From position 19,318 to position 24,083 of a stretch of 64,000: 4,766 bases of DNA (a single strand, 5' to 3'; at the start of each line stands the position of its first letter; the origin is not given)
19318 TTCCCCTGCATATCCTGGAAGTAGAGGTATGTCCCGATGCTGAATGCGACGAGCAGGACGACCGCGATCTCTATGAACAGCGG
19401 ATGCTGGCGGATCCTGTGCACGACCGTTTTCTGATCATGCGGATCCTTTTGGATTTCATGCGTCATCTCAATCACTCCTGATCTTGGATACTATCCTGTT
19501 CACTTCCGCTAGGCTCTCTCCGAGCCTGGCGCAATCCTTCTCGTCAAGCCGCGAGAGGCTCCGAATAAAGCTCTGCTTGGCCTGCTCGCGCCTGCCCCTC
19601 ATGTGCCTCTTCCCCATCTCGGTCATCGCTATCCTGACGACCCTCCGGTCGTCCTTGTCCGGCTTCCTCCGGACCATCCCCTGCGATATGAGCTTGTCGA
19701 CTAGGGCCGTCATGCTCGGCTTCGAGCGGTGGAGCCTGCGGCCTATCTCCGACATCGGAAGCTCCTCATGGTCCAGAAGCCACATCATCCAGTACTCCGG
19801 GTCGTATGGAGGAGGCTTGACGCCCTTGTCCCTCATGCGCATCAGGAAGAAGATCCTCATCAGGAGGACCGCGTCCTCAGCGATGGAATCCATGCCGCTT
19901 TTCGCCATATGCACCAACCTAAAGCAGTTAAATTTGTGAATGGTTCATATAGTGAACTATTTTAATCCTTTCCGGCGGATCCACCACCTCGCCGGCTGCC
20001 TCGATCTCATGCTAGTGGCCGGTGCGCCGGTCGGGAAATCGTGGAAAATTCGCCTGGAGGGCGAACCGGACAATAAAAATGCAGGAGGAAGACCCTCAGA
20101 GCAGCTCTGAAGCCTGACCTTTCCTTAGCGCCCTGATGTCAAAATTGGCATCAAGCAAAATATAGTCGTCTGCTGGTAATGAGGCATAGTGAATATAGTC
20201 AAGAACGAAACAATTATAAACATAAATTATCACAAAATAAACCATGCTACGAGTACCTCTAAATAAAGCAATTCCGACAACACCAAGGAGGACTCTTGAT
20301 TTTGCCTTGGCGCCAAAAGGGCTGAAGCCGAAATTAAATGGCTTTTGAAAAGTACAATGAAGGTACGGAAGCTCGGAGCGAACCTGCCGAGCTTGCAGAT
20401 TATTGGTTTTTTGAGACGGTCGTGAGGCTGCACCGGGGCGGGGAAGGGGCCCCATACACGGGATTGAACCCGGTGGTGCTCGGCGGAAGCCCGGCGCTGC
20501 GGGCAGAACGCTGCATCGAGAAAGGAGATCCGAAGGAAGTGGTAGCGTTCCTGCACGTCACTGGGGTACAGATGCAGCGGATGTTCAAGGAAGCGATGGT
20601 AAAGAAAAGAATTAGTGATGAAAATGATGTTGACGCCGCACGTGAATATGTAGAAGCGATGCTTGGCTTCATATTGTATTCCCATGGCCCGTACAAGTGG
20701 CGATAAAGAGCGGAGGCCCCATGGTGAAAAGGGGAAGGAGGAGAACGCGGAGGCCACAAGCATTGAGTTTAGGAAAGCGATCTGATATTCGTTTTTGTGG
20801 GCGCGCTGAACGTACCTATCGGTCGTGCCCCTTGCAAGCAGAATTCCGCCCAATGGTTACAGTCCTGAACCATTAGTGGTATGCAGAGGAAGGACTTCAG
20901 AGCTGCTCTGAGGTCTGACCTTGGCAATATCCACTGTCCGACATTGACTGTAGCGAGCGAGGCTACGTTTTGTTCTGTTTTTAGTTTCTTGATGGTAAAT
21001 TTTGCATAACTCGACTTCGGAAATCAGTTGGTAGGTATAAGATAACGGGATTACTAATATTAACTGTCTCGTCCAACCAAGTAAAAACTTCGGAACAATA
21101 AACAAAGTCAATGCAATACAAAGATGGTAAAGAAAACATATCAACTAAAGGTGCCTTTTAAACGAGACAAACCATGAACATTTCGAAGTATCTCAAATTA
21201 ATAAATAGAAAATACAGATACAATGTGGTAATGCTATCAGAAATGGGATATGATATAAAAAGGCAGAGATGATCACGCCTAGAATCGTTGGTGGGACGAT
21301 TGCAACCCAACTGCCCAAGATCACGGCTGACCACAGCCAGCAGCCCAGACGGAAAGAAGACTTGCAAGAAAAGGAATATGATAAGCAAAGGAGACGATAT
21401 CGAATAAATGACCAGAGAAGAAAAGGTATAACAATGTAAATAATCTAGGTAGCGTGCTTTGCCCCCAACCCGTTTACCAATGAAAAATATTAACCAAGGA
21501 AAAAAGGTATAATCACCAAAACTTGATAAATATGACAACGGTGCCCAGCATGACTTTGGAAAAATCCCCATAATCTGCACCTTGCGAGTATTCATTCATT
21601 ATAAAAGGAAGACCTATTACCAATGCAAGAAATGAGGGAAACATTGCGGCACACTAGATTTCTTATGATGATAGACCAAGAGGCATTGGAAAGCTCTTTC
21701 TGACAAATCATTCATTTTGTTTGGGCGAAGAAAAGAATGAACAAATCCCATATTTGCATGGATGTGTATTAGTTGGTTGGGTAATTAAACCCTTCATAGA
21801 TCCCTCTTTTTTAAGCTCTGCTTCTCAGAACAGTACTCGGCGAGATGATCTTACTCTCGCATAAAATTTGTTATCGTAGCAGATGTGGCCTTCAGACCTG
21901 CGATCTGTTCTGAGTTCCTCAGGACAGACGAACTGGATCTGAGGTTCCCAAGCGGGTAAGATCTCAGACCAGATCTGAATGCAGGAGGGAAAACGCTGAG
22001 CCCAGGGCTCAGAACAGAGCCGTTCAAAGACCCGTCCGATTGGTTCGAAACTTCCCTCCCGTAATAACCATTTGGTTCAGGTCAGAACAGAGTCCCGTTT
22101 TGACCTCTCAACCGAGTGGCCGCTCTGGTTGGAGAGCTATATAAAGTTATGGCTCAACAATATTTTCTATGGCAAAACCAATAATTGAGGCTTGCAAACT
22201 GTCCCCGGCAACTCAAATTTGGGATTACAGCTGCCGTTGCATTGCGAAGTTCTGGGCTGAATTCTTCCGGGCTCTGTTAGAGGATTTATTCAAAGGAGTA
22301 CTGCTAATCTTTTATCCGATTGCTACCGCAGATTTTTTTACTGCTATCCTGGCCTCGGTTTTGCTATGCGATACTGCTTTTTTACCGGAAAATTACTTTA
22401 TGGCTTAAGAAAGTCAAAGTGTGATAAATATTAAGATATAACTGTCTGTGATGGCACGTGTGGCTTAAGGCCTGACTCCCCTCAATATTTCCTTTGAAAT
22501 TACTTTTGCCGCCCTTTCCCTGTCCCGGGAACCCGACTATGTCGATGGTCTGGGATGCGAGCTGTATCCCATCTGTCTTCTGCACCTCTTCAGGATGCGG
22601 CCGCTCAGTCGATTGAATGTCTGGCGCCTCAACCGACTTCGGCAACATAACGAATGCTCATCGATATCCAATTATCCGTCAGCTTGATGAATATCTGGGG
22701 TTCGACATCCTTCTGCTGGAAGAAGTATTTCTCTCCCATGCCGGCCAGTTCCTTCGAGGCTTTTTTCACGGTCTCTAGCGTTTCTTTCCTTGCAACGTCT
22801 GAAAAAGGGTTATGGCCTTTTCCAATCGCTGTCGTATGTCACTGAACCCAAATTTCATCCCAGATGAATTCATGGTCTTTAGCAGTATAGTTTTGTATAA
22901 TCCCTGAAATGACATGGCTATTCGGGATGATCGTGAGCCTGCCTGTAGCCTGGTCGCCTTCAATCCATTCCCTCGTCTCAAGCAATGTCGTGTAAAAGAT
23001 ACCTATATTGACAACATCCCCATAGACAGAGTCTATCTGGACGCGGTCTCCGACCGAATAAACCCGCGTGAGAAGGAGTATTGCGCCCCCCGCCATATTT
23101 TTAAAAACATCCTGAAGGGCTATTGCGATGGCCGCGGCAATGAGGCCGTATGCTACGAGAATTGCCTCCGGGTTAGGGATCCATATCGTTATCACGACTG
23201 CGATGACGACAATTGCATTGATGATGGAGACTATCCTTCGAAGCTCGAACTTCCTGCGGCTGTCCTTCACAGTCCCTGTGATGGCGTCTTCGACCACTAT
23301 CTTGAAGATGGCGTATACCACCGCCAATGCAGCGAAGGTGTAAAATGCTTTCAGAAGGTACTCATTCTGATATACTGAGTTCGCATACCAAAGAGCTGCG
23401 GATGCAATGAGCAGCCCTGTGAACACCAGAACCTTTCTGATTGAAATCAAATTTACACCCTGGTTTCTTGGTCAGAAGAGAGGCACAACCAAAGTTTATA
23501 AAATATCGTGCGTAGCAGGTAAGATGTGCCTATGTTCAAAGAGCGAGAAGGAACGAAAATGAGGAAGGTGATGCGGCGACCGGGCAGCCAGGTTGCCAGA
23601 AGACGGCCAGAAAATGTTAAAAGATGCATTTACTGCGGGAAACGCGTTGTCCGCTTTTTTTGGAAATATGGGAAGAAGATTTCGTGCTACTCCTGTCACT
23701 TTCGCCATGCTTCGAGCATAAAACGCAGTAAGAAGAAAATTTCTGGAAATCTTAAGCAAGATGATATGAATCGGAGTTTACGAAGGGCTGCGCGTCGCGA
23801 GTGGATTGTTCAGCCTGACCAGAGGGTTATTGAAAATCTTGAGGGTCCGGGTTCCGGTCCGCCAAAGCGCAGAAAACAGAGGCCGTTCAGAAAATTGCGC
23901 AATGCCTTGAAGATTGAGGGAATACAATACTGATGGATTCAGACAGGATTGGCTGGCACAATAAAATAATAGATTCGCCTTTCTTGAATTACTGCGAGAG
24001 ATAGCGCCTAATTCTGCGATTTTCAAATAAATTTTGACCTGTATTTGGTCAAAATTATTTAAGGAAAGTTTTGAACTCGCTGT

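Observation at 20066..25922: Tandem integration hotspot at tRNA-Leu(CAA): one intact low-GC element with integrase plus an older ~0.8-kb remnant, marked by three copies of the tRNA 3' end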

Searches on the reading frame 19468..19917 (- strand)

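Call 7: search_protein_families(library=pfam, proteins=[window:19468-19917:-], max_evalue=0.01)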
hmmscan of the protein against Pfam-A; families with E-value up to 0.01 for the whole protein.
window:19468-19917:- (149 aa): 6 families
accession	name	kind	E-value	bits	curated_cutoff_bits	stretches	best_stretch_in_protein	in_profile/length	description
PF01047.28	MarR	-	2.1e-13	50.4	24.6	1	44-94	9-59/59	MarR family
PF12802.13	MarR_2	-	1e-11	45.3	27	1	45-92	12-60/61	MarR family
PF13463.12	HTH_27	-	6.6e-06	26.7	22.2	1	50-102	16-68/68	Winged helix DNA-binding domain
PF22381.2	Staph_reg_Sar_Rot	-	1.8e-05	25.2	27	1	46-106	21-82/85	Transcriptional regulator SarA/Rot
PF09339.16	HTH_IclR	-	0.0019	18.3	22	1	51-85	17-51/52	IclR helix-turn-helix domain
PF01978.25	TrmB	-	0.0034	17.7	25.6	1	47-88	17-58/68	Sugar-specific transcriptional regulator TrmB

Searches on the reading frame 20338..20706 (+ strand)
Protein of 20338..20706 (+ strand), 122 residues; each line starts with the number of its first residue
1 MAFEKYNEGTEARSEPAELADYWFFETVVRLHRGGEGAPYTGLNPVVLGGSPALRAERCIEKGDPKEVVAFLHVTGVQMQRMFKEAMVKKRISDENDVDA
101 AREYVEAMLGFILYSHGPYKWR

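Call 7: search_protein_families(library=pfam, proteins=[window:20338-20706:+], max_evalue=0.01)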
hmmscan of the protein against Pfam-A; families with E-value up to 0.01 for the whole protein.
window:20338-20706:+ (122 aa): 1 family
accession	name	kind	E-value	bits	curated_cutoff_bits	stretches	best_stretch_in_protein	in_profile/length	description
PF20046.4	DUF6448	-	3.5e-26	92.4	27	1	2-114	35-147/147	Family of unknown function (DUF6448)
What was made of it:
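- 20338..20706 (+): N-terminally truncated DUF6448 gene fragment inside E3. PF20046, E = 3.5e-26, matching profile positions 35-147 of 147 (call 7).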

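Call 8: search_protein_families(library=phrogs, proteins=[window:20338-20706:+], max_evalue=0.01)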
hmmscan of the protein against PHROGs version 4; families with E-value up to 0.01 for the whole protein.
window:20338-20706:+ (122 aa): 0 families

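Call 39: search_protein_families(library=ncbifam, proteins=[window:20338-20706:+], max_evalue=0.01)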
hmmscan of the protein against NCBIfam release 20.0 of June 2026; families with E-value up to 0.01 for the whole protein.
window:20338-20706:+ (122 aa): 0 families

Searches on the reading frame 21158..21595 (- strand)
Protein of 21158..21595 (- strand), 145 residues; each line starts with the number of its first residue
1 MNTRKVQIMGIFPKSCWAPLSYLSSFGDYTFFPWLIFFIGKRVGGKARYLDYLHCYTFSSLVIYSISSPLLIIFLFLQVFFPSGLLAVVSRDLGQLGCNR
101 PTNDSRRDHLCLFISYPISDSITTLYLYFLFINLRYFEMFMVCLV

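Call 7: search_protein_families(library=pfam, proteins=[window:21158-21595:-], max_evalue=0.01)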
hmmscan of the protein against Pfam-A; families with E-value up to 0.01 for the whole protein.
window:21158-21595:- (145 aa): 1 family
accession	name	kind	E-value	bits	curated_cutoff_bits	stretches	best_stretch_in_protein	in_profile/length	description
PF04893.22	Yip1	-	0.00046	20.5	28.6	1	12-89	56-131/173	Yip1 domain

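Call 8: search_protein_families(library=phrogs, proteins=[window:21158-21595:-], max_evalue=0.01)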
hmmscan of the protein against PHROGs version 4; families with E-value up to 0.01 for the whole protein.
window:21158-21595:- (145 aa): 0 families

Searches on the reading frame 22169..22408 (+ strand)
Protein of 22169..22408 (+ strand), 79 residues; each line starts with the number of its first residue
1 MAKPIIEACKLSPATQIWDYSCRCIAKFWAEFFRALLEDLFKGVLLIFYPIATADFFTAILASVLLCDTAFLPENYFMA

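Call 7: search_protein_families(library=pfam, proteins=[window:22169-22408:+], max_evalue=0.01)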
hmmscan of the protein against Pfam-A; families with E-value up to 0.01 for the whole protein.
window:22169-22408:+ (79 aa): 1 family
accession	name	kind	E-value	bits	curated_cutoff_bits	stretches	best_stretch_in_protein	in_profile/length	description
PF05207.18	Zn_ribbon_CSL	-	0.0036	17.4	29.2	1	6-43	5-37/55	CSL zinc finger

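Call 8: search_protein_families(library=phrogs, proteins=[window:22169-22408:+], max_evalue=0.01)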
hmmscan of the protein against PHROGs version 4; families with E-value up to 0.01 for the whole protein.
window:22169-22408:+ (79 aa): 0 families

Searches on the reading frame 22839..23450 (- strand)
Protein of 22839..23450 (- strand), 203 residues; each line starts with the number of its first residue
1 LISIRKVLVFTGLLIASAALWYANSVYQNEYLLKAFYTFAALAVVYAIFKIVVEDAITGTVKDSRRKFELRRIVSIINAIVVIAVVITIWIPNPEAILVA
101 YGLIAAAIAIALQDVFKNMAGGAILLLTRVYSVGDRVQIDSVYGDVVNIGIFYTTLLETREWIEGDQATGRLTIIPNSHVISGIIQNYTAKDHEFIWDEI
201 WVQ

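Call 7: search_protein_families(library=pfam, proteins=[window:22839-23450:-], max_evalue=0.01)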
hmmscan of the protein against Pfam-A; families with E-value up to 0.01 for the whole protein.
window:22839-23450:- (203 aa): 1 family
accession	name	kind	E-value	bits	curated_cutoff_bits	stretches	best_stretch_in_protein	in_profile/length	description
PF00924.24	MS_channel_2nd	-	9.7e-14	51.7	20.2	1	114-189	1-67/68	Mechanosensitive ion channel, beta-domain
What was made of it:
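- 22382..23450 (-): MscS mechanosensitive-channel pseudogene, split over three reading frames. PF00924, E = 9.7e-14 (call 7).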

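Call 8: search_protein_families(library=phrogs, proteins=[window:22839-23450:-], max_evalue=0.01)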
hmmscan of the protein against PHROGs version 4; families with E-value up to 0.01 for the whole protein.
window:22839-23450:- (203 aa): 0 families

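Call 39: search_protein_families(library=ncbifam, proteins=[window:22839-23450:-], max_evalue=0.01)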
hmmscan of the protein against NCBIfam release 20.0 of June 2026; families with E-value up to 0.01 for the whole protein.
window:22839-23450:- (203 aa): 6 families
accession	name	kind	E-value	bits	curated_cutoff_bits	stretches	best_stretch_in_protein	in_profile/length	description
NF047602.1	MscsSHelicob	equivalog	2.1e-13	50.4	400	1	74-194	53-164/260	small-conductance mechanosensitive channel MscS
NF007662.0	PRK10334.1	subfamily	2e-09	37.1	321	1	43-190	47-180/286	small-conductance mechanosensitive channel MscS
NF047601.1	MscSThanab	equivalog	0.00011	21.8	500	1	65-181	67-170/280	small-conductance mechanosensitive channel MscS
NF008438.0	PRK11281.1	equivalog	0.00011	20.1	991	1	111-159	919-967/1113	mechanosensitive channel MscK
NF008867.0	PRK11902.1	equivalog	0.0032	16.5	656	1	69-136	173-240/419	muropeptide transporter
NF008180.0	PRK10929.1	equivalog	0.0097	13.7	809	0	106-157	911-962/1109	miniconductance mechanosensitive channel MscM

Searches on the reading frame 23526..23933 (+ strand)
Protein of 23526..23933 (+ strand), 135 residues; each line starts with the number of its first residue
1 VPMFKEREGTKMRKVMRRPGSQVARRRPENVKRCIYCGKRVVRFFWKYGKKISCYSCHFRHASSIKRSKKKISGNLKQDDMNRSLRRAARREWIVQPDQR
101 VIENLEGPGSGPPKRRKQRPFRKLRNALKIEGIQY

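Call 7: search_protein_families(library=pfam, proteins=[window:23526-23933:+], max_evalue=0.01)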
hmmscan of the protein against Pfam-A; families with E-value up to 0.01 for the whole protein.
window:23526-23933:+ (135 aa): 0 families

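Call 8: search_protein_families(library=phrogs, proteins=[window:23526-23933:+], max_evalue=0.01)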
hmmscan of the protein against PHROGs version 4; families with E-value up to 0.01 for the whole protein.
window:23526-23933:+ (135 aa): 0 families

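Call 39: search_protein_families(library=ncbifam, proteins=[window:23526-23933:+], max_evalue=0.01)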
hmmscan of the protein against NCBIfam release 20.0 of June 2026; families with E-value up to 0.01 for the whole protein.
window:23526-23933:+ (135 aa): 0 families
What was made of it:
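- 23526..23933 (+): Basic zinc-ribbon ORF, 135 aa. It is an orphan. No Pfam, PHROG or NCBIfam hit (calls 7, 8, 39).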

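Call 41: search_protein_representatives(protein=window:23526-23933:+)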
Query: 135 residues. Proteins with E-value up to 0.001 (for the whole library): 2; up to 1e-10: 0; up to 1e-30: 0. The best 2 are listed.
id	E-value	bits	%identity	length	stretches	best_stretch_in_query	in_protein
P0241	8.5e-07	45.5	35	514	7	33-54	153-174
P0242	3.4e-05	40.3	38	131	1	31-123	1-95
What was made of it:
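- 23526..23933 (+): Only 2 weak hits among 1.84 billion representatives (call 41).
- On Iteron-type replication origin: No initiator gene is recognisable, and the neighbouring zinc-ribbon ORF is an orphan (call 41).
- Tried and rejected: An exhaustive search gave 2 weak hits (call 41).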
